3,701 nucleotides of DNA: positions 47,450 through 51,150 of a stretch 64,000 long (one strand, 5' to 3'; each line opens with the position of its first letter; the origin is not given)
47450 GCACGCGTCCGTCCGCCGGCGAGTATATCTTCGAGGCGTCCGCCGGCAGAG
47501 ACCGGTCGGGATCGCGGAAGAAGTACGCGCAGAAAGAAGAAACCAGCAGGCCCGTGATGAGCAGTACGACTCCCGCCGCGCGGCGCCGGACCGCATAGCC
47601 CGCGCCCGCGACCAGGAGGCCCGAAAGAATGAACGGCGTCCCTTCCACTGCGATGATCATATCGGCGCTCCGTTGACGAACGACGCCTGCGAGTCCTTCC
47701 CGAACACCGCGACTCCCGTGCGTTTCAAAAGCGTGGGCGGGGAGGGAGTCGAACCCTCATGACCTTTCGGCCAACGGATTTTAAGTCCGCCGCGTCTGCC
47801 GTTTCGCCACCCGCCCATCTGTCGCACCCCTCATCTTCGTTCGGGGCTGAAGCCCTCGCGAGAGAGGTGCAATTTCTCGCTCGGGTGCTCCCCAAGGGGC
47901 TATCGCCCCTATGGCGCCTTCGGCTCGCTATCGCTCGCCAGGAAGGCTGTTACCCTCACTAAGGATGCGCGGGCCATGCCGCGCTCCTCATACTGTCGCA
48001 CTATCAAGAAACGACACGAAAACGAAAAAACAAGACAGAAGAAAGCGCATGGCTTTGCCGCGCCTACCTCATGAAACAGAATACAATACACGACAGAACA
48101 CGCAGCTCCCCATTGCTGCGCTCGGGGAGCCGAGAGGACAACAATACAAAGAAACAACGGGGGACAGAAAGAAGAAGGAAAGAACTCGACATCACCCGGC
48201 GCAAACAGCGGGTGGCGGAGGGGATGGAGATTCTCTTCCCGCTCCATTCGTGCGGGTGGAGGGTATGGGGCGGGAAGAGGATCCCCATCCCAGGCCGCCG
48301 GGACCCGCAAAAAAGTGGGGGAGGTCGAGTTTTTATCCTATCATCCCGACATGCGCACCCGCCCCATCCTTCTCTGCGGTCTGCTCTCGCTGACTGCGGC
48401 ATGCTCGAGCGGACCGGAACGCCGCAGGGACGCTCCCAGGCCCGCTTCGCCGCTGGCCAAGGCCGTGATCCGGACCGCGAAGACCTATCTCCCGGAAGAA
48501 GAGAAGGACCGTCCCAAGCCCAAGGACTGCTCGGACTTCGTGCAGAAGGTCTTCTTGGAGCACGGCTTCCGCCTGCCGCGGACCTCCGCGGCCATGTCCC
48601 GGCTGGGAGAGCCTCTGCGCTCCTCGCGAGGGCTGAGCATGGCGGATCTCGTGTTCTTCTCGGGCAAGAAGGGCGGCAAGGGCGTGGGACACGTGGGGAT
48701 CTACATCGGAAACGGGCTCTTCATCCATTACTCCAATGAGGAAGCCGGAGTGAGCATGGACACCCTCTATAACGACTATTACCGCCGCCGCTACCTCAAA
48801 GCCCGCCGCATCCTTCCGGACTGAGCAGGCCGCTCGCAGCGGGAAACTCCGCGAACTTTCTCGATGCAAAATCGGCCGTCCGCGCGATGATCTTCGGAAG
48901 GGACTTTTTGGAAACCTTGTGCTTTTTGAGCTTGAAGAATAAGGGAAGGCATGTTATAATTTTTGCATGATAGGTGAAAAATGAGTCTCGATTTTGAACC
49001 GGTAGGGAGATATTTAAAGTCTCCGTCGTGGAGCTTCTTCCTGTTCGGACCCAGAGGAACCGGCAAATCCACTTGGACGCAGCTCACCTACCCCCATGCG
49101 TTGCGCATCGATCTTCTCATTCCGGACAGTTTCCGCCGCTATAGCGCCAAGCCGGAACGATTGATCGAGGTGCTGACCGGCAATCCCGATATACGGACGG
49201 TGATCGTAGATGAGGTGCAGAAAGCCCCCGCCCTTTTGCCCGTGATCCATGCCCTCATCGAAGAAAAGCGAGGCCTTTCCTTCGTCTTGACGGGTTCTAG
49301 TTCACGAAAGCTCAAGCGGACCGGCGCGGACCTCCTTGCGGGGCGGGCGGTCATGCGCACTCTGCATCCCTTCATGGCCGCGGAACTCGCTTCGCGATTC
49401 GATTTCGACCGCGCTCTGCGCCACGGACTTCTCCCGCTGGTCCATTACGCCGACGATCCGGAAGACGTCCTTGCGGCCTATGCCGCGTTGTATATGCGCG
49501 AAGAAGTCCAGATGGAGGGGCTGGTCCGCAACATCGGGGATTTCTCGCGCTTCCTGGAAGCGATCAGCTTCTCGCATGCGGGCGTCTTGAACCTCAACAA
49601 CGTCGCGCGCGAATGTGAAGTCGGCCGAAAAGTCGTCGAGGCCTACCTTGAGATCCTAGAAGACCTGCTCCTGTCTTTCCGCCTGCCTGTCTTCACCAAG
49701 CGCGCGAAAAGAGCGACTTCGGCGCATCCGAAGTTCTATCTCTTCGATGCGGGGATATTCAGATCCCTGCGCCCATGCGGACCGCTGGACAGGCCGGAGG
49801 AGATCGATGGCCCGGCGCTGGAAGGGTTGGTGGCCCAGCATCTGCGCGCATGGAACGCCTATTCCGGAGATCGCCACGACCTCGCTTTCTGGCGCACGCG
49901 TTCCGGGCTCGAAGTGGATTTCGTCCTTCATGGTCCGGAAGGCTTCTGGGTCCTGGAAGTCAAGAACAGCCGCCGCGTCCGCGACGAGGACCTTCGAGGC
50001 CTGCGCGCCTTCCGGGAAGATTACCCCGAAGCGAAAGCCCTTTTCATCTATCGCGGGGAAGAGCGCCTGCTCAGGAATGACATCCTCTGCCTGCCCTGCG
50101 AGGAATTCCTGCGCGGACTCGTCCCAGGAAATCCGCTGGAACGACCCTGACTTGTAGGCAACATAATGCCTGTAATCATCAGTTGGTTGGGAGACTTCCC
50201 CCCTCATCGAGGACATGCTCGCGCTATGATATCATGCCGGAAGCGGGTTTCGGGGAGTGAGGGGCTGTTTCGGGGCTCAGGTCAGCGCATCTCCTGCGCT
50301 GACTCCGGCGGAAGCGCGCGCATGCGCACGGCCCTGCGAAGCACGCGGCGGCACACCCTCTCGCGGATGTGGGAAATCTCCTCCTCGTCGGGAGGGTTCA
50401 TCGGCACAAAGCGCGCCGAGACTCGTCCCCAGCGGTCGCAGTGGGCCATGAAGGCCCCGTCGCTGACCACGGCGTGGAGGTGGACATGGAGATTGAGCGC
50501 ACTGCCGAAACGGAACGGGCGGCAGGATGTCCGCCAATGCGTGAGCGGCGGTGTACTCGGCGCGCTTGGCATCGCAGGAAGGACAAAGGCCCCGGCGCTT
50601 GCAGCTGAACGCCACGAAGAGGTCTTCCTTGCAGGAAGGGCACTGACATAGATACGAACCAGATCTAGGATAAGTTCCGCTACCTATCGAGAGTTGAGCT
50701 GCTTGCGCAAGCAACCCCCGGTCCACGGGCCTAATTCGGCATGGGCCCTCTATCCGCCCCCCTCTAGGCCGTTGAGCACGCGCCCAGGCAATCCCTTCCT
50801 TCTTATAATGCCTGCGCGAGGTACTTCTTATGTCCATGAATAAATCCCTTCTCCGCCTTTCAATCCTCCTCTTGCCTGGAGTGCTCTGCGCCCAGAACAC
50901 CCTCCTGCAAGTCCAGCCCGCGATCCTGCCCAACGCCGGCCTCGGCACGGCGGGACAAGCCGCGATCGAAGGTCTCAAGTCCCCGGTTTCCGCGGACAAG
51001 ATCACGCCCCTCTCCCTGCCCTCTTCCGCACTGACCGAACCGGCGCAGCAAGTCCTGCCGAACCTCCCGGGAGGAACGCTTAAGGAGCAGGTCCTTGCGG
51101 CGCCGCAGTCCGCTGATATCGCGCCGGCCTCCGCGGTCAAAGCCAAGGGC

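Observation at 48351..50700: Low-GC accessory patch with NlpC/P60 lipoprotein, a DUF4143 AAA ATPase under a near-consensus sigma70 promoter, and an IS91 transposase relic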

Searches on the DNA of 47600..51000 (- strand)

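Call 37: search_rna_families(source=window, start=47600, end=51000, threshold=evalue, max_evalue=1)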
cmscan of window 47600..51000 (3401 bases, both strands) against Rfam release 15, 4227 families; matches with E-value up to 1: 4.
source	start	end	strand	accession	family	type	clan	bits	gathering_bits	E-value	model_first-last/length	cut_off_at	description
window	47734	47816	-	RF00005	tRNA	Gene; tRNA;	CL00001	58.3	29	2.7e-11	1-71/71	no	tRNA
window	48221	48291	+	RF03880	mir-1684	Gene; miRNA;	-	27.8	60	0.012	1-87/87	no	mir-1684 microRNA precursor family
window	48229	48283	+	RF04096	mir-4433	Gene; miRNA;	-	26.5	77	0.033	1-83/83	no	mir-4433 microRNA precursor family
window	47738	47780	+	RF04351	Plastid-psbl-rps4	Cis-reg;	-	20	68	0.8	1-53/53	no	Plastid-psbl-rps4 3UTR RNA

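Call 60: build_rna_model(alignment_id=A2)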
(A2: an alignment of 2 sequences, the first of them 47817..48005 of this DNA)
Model R1 built from alignment A2 (2 sequences, 193 columns); structure: RNAalifold consensus.
model positions 193; base pairs 45; branch points 5; effective number of sequences 0.95; information 0.59 bits per position. Calibrated on 0.2 Mb of random sequence (short: E-values are rough).
structure used (alignment columns):
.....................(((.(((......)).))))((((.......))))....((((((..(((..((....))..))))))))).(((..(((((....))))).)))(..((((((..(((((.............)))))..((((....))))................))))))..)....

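Call 61: search_with_rna_model(model_id=R1, sources=[window, L004, L005, L007, L008, L009, L010, L011, L012, L013, L014, L015, L016, L017, L018, L019, L020, L026, L027, L030, L031, L084, L085, L086, L087, L088, L089, L090, L091, L092, L093, L094, L095, L096, L097, L098, L099, L100, L101, L102, L103, L104, L106, L107, L109, L113, L115, L116, L123, L130, L131, L132, L135, L137, L143, L164, L166, L168, L169, L171, L172, L173, L174], max_evalue=1, make_alignment=true)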
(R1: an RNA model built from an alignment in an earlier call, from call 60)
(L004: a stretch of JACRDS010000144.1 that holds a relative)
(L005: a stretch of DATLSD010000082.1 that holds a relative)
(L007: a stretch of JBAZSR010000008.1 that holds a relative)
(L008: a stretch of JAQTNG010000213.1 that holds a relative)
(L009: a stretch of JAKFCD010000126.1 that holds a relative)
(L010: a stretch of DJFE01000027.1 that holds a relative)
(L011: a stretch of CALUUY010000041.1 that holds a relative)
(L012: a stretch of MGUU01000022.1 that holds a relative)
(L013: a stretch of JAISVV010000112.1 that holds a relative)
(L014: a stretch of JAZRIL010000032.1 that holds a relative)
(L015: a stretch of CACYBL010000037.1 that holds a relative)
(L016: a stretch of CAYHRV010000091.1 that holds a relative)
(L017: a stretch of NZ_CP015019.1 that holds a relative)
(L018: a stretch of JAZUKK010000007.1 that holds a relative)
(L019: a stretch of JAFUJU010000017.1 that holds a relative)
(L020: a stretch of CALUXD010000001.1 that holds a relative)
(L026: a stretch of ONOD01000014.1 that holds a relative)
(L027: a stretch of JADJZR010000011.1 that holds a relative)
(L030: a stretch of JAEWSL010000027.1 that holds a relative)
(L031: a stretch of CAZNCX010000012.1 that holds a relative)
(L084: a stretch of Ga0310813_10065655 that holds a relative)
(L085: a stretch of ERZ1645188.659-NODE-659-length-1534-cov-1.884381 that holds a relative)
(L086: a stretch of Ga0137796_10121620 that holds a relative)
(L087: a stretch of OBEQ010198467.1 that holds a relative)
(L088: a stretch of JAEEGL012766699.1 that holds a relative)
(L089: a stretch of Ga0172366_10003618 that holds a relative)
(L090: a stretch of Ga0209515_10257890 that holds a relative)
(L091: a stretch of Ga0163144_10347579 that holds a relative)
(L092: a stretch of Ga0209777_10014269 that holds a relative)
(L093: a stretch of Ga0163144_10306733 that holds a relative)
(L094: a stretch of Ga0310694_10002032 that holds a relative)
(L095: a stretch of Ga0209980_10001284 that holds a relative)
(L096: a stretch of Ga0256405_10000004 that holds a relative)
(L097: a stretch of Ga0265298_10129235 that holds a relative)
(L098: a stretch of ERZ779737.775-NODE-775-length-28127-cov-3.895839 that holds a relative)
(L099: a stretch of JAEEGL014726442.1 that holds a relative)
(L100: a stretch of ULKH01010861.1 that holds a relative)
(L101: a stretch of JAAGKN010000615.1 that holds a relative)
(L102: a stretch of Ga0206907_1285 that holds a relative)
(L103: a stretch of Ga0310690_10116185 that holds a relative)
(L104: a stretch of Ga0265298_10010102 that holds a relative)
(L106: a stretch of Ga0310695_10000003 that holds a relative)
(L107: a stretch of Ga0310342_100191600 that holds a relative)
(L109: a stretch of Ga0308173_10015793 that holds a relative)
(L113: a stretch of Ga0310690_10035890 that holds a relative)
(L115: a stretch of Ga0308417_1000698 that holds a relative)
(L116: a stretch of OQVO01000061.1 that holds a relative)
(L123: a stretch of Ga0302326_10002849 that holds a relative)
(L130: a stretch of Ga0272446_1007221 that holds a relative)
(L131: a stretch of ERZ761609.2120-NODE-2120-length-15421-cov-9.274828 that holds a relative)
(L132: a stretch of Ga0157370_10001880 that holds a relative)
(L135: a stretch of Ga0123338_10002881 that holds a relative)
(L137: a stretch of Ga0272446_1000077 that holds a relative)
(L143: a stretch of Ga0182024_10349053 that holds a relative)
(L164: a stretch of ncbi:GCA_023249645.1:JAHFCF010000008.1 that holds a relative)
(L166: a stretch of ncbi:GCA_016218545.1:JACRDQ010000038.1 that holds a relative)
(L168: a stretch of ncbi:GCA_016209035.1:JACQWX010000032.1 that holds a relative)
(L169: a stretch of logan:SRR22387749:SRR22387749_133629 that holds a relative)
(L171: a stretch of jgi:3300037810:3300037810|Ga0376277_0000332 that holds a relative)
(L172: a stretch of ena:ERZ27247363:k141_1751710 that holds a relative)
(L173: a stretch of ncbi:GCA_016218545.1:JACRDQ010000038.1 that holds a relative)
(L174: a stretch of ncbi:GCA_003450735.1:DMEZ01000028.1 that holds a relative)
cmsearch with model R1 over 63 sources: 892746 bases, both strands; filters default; matches with E-value up to 1: 2.
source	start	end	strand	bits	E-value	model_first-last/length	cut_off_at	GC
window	47817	48005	-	220.9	7e-59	1-193/193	no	0.62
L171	6128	6315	-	192.7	4.6e-51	1-193/193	no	0.74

Alignment A4: 2 matches aligned to the model, 193 columns, each read 5' to 3' on its own strand. Consensus structure (alignment columns), stored with it:
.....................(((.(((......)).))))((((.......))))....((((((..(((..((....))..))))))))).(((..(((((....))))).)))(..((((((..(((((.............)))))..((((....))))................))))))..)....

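Call 76: search_rna_families(source=window, start=47810, end=48030, threshold=evalue, max_evalue=10)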
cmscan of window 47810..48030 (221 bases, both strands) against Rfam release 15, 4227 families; matches with E-value up to 10: 1.
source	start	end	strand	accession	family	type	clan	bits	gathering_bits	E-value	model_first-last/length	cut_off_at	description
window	47810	47913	+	RF00457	IRES_mnt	Cis-reg; IRES;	-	11.5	100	0.72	79-203/203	5'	Mnt IRES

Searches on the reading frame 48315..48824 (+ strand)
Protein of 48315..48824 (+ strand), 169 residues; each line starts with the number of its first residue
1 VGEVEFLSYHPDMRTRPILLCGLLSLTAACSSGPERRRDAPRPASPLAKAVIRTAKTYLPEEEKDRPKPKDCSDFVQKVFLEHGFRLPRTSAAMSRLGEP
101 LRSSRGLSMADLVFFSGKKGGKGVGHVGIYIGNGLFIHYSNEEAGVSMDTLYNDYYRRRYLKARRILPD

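Call 5: search_protein_families(library=pfam, proteins=[window:48315-48824:+], max_evalue=0.01)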
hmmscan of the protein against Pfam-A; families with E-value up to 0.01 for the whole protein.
window:48315-48824:+ (169 aa): 1 family
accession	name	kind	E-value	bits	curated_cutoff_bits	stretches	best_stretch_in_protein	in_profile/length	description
PF00877.26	NLPC_P60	-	2.5e-20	72.8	23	1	67-165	11-105/105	NlpC/P60 family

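Call 20: search_protein_families(library=padloc, proteins=[window:48315-48824:+], max_evalue=0.01)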
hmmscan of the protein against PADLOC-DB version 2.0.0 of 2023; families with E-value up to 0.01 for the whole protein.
window:48315-48824:+ (169 aa): 0 families

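Call 21: search_protein_families(library=ncbifam, proteins=[window:48315-48824:+], max_evalue=0.01)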
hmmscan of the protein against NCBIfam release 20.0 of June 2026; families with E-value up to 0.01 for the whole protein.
window:48315-48824:+ (169 aa): 6 families
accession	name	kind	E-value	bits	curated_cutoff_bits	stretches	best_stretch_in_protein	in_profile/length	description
NF008096.1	PRK10838.1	equivalog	5.6e-18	65.4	186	1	70-167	93-186/189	bifunctional murein DD-endopeptidase/murein LD-carboxypeptidase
NF010495.0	PRK13914.1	equivalog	3.7e-11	42.7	647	1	65-153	386-468/481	invasion associated endopeptidase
NF038345.1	wall_hydro_RipC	exception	6.8e-11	42.2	425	1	45-142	248-342/362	peptidoglycan hydrolase RipC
NF040678.1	EntFM_CwpFM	equivalog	9.5e-10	38.1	720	1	67-159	334-423/430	enterotoxin EntFM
NF033743.1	NlpC_inact_RipD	exception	4.6e-07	29.5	215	1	66-147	89-165/181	NlpC/P60 family peptidoglycan-binding protein RipD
NF033742.1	NlpC_p60_RipB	exception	0.00014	21.6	335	1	71-149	116-189/206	NlpC/P60 family peptidoglycan endopeptidase RipB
